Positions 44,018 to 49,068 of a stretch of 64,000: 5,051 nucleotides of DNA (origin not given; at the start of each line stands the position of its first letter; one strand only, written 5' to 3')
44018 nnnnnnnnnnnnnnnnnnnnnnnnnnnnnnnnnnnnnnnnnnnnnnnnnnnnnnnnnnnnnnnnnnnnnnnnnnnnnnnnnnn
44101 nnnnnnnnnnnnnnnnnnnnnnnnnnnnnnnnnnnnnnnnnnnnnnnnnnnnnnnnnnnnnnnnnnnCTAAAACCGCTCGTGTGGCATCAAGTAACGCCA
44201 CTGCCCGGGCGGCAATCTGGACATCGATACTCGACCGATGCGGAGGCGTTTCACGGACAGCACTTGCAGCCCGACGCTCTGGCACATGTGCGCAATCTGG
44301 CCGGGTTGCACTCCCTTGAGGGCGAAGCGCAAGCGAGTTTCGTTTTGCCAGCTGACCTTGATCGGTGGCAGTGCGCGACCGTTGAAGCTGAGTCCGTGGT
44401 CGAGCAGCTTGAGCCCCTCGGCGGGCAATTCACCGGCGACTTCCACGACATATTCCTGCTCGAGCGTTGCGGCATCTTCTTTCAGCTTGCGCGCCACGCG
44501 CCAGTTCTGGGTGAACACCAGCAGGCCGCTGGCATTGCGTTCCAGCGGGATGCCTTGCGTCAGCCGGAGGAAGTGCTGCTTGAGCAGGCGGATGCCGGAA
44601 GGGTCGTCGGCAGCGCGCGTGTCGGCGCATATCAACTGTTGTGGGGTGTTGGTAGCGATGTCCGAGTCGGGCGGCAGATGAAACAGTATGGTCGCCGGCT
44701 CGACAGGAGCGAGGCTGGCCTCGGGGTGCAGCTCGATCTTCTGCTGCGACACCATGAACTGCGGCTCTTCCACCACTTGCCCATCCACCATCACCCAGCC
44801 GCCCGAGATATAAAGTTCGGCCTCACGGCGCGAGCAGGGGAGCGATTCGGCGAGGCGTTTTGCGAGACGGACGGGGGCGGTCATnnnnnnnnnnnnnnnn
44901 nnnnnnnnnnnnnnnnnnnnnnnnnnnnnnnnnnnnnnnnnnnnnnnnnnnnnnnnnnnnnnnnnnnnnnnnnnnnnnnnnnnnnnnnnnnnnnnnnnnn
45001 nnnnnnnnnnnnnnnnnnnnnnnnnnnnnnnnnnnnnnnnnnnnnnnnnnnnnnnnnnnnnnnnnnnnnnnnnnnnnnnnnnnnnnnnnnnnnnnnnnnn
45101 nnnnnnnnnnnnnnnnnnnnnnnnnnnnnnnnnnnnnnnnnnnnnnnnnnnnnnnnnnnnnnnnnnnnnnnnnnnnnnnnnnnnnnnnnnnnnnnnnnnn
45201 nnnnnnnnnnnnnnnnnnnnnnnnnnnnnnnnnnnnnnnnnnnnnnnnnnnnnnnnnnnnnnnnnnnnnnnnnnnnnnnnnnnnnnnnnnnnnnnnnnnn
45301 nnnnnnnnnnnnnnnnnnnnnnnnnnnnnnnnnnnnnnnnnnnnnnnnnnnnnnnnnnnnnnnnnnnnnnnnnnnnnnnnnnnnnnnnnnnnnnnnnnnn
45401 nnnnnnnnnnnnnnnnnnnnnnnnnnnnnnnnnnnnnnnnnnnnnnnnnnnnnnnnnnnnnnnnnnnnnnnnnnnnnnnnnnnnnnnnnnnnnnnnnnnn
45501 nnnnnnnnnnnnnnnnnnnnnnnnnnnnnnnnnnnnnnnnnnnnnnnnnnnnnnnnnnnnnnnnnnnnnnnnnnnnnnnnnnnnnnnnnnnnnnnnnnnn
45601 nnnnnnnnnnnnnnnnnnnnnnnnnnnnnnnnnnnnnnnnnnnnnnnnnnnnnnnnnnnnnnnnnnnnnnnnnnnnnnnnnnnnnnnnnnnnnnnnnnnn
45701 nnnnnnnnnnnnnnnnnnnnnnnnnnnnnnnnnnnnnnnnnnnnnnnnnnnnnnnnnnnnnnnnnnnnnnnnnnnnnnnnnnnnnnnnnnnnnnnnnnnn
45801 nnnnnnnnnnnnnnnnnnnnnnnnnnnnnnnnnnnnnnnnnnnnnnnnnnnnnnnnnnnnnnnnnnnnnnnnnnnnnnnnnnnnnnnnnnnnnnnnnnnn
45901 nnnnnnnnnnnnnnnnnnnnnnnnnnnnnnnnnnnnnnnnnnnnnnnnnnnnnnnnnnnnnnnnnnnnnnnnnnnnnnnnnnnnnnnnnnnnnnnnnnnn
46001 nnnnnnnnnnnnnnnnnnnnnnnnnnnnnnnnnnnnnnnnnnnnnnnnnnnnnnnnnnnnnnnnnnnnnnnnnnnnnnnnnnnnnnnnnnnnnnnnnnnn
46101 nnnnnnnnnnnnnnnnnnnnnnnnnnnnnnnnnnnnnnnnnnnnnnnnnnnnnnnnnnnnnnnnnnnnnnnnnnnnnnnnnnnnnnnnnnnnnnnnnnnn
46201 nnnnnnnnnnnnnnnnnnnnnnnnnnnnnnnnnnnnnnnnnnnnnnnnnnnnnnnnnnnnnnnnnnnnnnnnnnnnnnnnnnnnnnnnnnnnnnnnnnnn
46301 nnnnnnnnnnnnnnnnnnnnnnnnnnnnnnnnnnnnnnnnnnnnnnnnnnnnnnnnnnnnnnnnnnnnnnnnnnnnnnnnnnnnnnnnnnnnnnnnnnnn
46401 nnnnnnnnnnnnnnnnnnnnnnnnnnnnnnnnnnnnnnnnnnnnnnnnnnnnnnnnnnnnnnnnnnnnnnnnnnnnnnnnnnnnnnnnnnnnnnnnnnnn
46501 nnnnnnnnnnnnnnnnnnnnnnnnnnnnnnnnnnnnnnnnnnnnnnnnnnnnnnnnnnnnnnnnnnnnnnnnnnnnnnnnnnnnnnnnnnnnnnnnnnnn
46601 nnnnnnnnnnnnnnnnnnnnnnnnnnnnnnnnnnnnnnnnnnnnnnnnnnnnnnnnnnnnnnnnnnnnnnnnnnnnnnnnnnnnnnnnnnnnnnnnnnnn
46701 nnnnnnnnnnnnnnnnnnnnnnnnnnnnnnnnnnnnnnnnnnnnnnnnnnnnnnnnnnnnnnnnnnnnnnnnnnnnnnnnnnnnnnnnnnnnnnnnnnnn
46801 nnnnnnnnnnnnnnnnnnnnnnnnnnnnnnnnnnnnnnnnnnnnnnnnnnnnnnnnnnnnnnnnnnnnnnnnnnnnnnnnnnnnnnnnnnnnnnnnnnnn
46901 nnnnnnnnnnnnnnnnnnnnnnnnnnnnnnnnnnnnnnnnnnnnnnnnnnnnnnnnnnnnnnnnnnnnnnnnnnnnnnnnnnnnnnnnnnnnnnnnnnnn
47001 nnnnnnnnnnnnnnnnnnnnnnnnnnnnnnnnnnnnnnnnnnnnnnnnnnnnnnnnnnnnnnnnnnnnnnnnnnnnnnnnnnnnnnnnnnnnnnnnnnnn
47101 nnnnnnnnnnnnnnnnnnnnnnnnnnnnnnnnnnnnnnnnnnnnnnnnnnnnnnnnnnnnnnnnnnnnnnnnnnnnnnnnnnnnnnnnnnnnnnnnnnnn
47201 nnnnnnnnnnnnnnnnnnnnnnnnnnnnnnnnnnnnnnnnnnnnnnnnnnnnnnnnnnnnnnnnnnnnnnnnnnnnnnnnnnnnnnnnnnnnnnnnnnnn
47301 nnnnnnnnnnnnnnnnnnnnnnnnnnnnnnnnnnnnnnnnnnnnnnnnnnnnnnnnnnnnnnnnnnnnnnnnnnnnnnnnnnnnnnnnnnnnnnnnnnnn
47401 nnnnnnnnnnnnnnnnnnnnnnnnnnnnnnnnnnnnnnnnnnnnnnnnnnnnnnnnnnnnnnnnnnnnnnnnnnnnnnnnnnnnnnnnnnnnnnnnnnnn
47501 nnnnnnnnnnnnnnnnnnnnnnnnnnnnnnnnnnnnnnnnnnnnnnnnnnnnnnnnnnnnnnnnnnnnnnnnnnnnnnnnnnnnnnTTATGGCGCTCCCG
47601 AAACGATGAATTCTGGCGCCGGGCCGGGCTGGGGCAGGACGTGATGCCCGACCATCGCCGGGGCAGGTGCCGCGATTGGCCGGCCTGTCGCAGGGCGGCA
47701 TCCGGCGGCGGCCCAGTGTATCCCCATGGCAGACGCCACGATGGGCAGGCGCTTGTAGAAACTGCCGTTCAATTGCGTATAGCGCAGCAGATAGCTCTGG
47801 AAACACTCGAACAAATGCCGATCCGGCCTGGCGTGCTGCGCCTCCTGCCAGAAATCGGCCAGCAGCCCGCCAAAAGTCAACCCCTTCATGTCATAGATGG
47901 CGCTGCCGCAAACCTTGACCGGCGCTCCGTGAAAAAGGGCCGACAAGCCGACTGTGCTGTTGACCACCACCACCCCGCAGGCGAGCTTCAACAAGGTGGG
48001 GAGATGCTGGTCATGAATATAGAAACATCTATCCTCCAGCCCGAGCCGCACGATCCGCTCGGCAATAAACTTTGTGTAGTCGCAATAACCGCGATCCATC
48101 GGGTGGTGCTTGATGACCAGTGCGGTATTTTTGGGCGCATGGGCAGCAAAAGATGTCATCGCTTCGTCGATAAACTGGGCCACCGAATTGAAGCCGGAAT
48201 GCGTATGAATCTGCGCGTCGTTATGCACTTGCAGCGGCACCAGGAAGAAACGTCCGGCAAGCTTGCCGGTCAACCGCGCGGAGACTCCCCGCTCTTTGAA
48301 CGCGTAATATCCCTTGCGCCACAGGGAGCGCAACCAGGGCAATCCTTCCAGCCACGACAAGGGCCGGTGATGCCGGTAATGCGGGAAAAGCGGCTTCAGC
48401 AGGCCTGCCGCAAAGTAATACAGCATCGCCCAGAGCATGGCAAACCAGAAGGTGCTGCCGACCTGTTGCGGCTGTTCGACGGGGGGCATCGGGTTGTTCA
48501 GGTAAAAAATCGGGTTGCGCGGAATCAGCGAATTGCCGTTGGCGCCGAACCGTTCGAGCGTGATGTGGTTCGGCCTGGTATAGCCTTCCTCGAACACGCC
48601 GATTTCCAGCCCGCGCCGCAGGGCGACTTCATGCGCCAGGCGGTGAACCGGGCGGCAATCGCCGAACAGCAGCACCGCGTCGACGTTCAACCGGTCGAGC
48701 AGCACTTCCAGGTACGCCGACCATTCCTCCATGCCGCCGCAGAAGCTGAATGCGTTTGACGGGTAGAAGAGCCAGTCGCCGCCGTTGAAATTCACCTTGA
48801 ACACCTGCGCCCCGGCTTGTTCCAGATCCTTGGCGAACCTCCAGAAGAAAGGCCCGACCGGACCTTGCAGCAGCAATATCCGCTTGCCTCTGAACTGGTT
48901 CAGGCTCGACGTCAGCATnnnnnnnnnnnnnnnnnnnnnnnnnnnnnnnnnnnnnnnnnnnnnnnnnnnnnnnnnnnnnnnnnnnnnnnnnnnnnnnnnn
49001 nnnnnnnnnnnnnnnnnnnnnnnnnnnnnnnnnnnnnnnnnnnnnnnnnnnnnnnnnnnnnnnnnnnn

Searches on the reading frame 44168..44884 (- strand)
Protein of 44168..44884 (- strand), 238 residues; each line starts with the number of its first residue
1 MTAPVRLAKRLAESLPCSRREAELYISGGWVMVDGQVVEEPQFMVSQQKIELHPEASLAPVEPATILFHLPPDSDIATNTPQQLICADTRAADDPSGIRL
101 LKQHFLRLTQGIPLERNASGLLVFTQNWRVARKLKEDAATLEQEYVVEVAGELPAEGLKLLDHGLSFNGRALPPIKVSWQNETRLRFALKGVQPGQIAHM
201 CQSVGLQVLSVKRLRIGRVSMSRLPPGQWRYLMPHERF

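Call 16: search_protein_families(library=pfam, proteins=[window:44168-44884:-], max_evalue=0.001)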
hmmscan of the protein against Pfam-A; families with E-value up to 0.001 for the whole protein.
window:44168-44884:- (238 aa): 1 family
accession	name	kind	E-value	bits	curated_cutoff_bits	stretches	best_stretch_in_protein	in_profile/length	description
PF01479.30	S4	-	4.4e-08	33.2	22.8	1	5-46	1-43/48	S4 domain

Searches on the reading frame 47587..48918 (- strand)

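Call 16: search_protein_families(library=pfam, proteins=[window:47587-48918:-], max_evalue=0.001)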
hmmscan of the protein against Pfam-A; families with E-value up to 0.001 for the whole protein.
window:47587-48918:- (443 aa): 1 family
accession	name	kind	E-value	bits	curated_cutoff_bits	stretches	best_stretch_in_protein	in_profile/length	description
PF05159.20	Capsule_synth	-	1.4e-84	284.7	20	1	80-388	1-310/310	Capsule polysaccharide biosynthesis protein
